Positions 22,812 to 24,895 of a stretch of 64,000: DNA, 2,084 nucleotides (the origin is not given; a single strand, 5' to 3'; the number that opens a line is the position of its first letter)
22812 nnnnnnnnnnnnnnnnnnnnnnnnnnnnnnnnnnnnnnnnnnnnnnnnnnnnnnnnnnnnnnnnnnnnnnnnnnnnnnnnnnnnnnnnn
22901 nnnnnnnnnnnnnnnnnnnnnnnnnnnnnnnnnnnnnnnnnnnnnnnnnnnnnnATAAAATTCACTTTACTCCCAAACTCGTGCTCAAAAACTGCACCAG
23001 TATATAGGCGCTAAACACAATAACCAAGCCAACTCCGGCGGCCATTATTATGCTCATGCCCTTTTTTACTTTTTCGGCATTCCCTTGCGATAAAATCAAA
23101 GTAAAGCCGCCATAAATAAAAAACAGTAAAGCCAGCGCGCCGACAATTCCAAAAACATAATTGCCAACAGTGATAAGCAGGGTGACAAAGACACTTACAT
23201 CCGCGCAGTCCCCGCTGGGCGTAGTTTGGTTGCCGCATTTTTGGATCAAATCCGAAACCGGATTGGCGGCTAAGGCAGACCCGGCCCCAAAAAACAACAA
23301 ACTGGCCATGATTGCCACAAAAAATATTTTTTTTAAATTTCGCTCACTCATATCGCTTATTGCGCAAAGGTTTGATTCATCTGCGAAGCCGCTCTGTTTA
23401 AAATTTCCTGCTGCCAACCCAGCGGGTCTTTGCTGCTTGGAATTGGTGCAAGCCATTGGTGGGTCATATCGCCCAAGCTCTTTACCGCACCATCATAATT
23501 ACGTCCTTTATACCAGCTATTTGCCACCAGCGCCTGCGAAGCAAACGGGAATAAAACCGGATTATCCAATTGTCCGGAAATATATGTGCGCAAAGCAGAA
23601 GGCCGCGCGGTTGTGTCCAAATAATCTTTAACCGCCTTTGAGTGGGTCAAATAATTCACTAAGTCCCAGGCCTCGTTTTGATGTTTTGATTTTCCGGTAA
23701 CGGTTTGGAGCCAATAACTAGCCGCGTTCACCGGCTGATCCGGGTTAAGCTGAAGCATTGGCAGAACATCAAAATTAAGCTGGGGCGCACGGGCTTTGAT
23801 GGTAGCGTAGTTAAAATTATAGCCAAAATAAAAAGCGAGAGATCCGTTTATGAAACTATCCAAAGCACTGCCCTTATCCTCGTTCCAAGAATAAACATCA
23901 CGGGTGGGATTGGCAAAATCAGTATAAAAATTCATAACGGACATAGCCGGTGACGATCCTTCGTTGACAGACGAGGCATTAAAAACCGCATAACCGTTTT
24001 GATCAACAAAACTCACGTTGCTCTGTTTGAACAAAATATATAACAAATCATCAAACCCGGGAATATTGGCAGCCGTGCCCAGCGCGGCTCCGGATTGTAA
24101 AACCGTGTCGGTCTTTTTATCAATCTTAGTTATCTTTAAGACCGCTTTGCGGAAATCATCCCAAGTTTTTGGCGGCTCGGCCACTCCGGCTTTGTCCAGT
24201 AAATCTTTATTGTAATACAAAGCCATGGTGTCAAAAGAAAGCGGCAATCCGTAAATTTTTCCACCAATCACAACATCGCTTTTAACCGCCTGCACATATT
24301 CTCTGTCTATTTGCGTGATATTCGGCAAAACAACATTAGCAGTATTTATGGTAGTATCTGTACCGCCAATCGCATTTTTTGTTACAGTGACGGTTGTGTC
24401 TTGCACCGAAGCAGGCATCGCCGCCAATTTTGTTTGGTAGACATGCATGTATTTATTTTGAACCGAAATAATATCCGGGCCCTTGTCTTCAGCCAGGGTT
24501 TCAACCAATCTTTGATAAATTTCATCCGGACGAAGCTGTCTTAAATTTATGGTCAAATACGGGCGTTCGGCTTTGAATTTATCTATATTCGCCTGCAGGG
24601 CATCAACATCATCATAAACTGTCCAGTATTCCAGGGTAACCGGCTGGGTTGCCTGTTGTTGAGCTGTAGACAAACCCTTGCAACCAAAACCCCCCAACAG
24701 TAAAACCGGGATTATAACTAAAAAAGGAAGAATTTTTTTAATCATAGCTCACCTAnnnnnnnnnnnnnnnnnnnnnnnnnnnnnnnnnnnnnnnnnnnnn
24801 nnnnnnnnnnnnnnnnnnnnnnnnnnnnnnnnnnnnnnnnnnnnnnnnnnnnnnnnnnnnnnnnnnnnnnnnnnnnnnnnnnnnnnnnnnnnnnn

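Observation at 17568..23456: Tandem array of nine paralogous TrbC/VirB2-like pilin genes, three carrying Cys-rich ectodomains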

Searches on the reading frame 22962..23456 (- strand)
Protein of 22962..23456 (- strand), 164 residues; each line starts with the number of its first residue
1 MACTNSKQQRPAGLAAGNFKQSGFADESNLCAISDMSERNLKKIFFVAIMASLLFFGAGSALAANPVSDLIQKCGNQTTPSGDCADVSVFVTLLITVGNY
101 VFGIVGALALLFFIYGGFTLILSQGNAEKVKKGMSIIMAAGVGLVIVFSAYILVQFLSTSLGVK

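Call 3: search_protein_families(library=pfam, proteins=[window:22962-23456:-], max_evalue=1)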
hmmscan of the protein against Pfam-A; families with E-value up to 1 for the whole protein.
window:22962-23456:- (164 aa): 5 families
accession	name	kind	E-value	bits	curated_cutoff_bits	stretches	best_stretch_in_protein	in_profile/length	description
PF18895.5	T4SS_pilin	-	1.7e-11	44.4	26.6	1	88-157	3-71/71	Type IV secretion system pilin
PF04479.18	RTA1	-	9.2e-06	25.8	24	1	33-158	61-168/208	RTA1 like protein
PF13056.11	DUF3918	-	0.066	13.3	21.3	0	49-62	4-17/43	Protein of unknown function (DUF3918)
PF21621.3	MPI_cupin_dom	-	0.1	13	27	1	109-146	31-67/79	Mannose-6-phosphate isomerase, cupin domain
PF04893.22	Yip1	-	0.22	11.8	28.6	1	38-156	18-121/173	Yip1 domain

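Call 4: search_protein_families(library=ncbifam, proteins=[window:22962-23456:-], max_evalue=1)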
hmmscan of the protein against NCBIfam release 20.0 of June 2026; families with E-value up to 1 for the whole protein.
window:22962-23456:- (164 aa): 2 families
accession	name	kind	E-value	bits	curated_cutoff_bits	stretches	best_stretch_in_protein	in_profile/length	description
NF045849.1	ICE_MMCAP2_0565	equivalog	1.3e-05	24.8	40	1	96-158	15-77/80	Mbov_0395 family pilin-like conjugal transfer protein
NF052673.1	lpg1681_fam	equivalog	0.16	12.4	95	0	36-70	63-97/102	lpg1681 family protein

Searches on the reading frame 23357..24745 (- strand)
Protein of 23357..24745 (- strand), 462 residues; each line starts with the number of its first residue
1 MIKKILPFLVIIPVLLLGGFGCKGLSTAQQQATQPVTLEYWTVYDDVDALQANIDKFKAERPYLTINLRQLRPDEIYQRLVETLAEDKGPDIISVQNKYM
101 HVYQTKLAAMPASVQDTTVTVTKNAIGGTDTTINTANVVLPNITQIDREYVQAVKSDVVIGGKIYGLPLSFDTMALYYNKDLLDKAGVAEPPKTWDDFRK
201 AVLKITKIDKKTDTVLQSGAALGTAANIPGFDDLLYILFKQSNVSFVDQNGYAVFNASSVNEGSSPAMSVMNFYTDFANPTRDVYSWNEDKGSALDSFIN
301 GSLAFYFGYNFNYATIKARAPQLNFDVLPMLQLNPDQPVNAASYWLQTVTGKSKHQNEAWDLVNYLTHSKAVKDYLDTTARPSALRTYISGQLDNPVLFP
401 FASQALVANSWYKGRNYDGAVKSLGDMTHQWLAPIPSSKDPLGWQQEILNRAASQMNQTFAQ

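Call 7: search_protein_families(library=pfam, proteins=[window:23357-24745:-], max_evalue=0.001)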
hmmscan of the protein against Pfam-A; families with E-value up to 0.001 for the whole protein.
window:23357-24745:- (462 aa): 3 families
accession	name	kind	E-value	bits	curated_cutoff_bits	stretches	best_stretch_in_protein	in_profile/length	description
PF01547.30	SBP_bac_1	-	5.3e-26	92.7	26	1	48-371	6-305/307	Bacterial extracellular solute-binding protein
PF13416.11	SBP_bac_8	-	3e-23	83.5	27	1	54-384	3-261/279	Bacterial extracellular solute-binding protein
PF13343.11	SBP_bac_6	-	0.00041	20.3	24.6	0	151-375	46-211/245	Bacterial extracellular solute-binding protein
